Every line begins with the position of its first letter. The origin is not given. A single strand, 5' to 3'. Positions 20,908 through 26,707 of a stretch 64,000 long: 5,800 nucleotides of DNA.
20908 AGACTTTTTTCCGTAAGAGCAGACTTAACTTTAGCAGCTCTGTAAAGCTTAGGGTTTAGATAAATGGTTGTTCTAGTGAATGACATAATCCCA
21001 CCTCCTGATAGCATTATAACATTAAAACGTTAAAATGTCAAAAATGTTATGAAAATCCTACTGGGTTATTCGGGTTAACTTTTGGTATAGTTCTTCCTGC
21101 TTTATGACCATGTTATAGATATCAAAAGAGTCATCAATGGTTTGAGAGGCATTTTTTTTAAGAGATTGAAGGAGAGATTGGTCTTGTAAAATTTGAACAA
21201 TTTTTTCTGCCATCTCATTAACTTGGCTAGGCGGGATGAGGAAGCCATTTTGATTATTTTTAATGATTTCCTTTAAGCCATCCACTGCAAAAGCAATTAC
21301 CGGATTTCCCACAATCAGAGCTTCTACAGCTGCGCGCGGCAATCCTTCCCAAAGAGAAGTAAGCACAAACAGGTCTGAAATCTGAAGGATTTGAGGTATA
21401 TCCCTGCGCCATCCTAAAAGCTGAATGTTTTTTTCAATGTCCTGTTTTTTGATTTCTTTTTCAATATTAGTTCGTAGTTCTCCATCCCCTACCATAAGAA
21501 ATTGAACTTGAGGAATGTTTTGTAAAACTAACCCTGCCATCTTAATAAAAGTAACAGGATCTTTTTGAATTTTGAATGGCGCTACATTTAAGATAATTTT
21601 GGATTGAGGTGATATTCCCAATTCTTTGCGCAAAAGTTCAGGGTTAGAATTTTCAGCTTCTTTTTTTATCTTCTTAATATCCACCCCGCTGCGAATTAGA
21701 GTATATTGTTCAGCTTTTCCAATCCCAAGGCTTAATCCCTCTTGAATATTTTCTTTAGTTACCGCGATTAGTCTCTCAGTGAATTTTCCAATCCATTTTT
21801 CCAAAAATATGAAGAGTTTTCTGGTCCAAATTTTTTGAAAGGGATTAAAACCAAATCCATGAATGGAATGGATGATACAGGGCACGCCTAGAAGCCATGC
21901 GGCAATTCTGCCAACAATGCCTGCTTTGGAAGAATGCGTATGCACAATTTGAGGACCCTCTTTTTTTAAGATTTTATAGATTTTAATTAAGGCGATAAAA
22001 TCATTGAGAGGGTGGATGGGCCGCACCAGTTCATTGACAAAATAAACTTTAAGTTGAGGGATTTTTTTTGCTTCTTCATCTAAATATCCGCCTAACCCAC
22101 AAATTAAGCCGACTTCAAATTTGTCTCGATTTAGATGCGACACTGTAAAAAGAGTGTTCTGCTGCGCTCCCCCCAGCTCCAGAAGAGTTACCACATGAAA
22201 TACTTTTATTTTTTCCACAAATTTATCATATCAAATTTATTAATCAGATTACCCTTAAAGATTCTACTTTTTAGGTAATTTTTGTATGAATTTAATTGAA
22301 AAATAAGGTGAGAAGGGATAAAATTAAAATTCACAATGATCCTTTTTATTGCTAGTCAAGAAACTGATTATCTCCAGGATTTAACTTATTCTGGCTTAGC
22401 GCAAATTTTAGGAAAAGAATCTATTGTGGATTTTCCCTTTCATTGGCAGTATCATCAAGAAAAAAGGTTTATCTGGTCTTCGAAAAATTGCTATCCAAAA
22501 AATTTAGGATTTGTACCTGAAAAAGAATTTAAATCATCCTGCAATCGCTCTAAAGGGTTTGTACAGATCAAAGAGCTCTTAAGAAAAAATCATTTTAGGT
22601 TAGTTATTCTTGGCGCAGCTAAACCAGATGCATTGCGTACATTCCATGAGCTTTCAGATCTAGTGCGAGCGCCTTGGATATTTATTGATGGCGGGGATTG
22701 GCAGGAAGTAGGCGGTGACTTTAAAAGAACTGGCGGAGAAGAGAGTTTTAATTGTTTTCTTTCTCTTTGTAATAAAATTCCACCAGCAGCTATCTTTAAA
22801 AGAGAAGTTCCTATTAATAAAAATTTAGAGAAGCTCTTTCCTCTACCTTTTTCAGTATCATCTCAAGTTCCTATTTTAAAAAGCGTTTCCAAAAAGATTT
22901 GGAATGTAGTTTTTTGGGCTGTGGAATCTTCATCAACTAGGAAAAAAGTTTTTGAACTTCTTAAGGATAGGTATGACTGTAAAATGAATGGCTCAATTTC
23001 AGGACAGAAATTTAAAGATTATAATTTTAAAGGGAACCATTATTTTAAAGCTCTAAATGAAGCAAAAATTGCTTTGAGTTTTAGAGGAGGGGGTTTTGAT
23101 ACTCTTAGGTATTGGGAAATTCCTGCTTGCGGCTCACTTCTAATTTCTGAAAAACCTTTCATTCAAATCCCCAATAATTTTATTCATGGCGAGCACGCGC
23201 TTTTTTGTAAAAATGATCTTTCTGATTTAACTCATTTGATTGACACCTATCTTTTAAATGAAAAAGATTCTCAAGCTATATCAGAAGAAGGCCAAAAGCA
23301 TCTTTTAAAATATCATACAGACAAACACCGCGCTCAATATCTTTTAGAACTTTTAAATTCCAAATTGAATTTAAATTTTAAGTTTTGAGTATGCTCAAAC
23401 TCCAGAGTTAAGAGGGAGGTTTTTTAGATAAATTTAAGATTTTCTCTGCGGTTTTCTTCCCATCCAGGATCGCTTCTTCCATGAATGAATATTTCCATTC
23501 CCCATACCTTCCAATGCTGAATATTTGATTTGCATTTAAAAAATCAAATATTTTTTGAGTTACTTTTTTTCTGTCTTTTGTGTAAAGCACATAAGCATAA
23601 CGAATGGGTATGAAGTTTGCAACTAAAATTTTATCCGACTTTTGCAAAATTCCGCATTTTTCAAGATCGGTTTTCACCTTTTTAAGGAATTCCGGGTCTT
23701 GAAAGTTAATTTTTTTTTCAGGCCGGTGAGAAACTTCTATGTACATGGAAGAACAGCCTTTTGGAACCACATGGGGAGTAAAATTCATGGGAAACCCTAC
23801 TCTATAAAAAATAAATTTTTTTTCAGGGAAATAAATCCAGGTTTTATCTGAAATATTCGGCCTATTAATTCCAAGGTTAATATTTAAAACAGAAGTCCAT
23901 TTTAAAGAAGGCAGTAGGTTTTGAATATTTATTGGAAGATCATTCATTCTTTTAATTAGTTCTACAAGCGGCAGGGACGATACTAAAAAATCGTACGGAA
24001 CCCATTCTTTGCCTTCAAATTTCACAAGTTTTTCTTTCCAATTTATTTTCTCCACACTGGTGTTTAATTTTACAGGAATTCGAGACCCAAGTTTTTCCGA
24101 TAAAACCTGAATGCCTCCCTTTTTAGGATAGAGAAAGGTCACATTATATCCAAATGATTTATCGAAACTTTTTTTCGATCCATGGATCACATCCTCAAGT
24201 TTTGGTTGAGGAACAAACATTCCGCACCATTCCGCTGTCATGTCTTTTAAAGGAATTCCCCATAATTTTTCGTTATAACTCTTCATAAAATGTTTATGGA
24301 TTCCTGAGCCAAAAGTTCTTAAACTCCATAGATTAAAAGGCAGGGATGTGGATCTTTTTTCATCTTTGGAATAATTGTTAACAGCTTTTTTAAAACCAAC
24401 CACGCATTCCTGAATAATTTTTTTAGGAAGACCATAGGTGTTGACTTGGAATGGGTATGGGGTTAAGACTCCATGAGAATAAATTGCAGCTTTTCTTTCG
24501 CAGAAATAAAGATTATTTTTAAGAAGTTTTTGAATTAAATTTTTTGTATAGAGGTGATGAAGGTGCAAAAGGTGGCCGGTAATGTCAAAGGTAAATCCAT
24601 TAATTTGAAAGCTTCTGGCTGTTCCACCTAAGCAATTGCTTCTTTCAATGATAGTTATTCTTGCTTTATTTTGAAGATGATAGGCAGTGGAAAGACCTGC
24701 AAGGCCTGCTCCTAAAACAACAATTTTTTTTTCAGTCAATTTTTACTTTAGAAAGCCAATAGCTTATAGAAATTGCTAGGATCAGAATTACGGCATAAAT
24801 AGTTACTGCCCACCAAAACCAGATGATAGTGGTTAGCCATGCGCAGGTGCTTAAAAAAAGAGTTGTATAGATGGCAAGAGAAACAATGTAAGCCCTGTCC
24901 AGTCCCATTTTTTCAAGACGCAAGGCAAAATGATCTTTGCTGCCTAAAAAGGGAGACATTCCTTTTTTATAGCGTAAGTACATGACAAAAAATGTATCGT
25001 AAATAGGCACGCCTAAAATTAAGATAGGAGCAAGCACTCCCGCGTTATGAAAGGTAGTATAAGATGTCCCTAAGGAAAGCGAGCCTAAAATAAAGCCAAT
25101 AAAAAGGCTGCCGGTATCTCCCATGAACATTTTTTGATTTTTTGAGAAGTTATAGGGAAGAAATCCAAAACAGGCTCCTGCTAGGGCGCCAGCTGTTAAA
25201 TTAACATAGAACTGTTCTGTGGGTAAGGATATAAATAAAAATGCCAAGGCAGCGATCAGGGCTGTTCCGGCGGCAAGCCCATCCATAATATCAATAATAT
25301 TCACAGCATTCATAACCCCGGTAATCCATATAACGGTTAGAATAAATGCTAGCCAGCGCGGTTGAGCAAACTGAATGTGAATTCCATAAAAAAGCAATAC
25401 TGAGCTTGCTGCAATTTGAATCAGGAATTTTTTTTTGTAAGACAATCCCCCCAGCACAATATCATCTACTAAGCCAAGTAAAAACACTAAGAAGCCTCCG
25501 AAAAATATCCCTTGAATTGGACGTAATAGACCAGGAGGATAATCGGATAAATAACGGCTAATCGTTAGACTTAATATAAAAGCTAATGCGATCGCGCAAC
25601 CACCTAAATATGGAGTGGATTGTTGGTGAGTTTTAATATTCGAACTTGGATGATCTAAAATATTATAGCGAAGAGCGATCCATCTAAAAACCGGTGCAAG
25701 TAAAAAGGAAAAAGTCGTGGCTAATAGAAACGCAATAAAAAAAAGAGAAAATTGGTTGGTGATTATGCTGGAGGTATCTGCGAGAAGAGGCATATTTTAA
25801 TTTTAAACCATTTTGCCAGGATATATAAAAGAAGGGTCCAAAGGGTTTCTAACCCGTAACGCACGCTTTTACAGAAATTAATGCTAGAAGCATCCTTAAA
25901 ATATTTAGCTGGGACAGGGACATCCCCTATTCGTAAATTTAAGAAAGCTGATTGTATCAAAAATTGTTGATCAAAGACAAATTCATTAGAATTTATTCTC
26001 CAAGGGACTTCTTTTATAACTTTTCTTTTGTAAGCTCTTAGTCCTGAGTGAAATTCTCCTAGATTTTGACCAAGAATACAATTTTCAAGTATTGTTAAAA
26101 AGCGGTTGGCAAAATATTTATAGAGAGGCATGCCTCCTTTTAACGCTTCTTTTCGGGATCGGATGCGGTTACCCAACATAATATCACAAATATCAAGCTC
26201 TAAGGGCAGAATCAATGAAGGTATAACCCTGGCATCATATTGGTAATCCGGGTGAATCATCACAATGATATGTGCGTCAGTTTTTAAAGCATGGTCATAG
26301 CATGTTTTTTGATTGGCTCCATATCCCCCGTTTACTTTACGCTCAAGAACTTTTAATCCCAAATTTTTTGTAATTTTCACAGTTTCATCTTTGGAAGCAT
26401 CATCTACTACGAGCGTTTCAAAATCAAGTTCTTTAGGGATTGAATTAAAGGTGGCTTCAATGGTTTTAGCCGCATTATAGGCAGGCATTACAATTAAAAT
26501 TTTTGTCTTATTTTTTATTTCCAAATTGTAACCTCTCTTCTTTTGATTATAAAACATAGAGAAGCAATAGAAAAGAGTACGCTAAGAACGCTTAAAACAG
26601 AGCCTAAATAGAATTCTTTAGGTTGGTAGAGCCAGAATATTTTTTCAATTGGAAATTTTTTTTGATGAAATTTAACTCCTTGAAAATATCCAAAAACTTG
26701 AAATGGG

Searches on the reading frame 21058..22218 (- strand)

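Call 8: search_protein_families(library=pfam, proteins=[window:21058-22218:-], max_evalue=0.001)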
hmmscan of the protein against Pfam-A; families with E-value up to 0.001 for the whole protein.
window:21058-22218:- (386 aa): 5 families
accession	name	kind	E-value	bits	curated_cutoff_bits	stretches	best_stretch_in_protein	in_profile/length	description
PF00534.26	Glycos_transf_1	-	1.1e-38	132.9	26.4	1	196-359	5-171/172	Glycosyl transferases group 1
PF13692.12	Glyco_trans_1_4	-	5.6e-30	104.9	27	1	207-346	2-142/142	Glycosyl transferases group 1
PF13439.12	Glyco_transf_4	-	2.2e-17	64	28.5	1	16-182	2-169/170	Glycosyltransferase Family 4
PF13579.12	Glyco_trans_4_4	-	6.5e-13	49.8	29.7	1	16-165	1-146/158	Glycosyl transferase 4-like domain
PF13477.12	Glyco_trans_4_2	-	9e-11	42.5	23.4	1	26-152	17-137/139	Glycosyl transferase 4-like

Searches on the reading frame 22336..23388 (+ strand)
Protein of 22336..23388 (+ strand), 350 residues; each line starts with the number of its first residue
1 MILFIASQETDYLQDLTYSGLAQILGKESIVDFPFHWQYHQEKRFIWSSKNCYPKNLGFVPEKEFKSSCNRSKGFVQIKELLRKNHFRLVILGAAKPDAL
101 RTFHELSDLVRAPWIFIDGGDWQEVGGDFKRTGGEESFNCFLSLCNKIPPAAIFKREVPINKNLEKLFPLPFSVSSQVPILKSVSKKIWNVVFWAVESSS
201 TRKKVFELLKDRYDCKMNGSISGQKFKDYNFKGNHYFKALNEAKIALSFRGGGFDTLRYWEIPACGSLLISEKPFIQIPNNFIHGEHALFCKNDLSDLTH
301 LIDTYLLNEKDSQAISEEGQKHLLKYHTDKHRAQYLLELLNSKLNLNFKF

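Call 8: search_protein_families(library=pfam, proteins=[window:22336-23388:+], max_evalue=0.001)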
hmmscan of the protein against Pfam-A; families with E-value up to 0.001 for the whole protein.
window:22336-23388:+ (350 aa): 1 family
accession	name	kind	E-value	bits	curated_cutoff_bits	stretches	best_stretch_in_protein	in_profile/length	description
PF13524.12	Glyco_trans_1_2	-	3.6e-16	59.9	25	1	206-338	6-144/144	Glycosyl transferase-like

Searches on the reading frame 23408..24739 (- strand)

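Call 8: search_protein_families(library=pfam, proteins=[window:23408-24739:-], max_evalue=0.001)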
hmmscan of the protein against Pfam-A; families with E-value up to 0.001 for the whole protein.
window:23408-24739:- (443 aa): 5 families
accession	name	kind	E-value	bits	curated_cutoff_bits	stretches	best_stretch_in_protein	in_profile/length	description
PF01593.30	Amino_oxidase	-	1.8e-20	74.1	19.8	1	13-435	1-443/443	Flavin containing amine oxidoreductase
PF13450.12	NAD_binding_8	-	1.4e-12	48.2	21.9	1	8-62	1-56/68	NAD(P)-binding Rossmann-like domain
PF01266.30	DAO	-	5e-07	30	27.9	1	5-40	1-38/353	FAD dependent oxidoreductase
PF07992.20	Pyr_redox_2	-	6.5e-05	22.9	26.1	1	5-39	2-38/291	Pyridine nucleotide-disulphide oxidoreductase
PF01946.23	Thi4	-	8.4e-05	22.3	26.2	1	3-41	17-57/235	Thi4 family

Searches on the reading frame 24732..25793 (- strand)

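Call 8: search_protein_families(library=pfam, proteins=[window:24732-25793:-], max_evalue=0.001)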
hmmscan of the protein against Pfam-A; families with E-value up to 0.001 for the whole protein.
window:24732-25793:- (353 aa): 1 family
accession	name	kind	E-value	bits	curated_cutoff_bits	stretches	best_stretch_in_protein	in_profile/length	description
PF00953.26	Glycos_transf_4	-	9.5e-32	110.6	27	1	95-241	3-157/160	Glycosyl transferase family 4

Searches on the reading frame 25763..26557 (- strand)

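Call 8: search_protein_families(library=pfam, proteins=[window:25763-26557:-], max_evalue=0.001)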
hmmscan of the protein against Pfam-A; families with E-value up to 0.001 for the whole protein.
window:25763-26557:- (264 aa): 1 family
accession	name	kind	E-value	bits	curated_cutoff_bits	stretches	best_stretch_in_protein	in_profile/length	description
PF00535.33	Glycos_transf_2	-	6.1e-21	75.5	23.3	1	22-184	2-167/168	Glycosyl transferase family 2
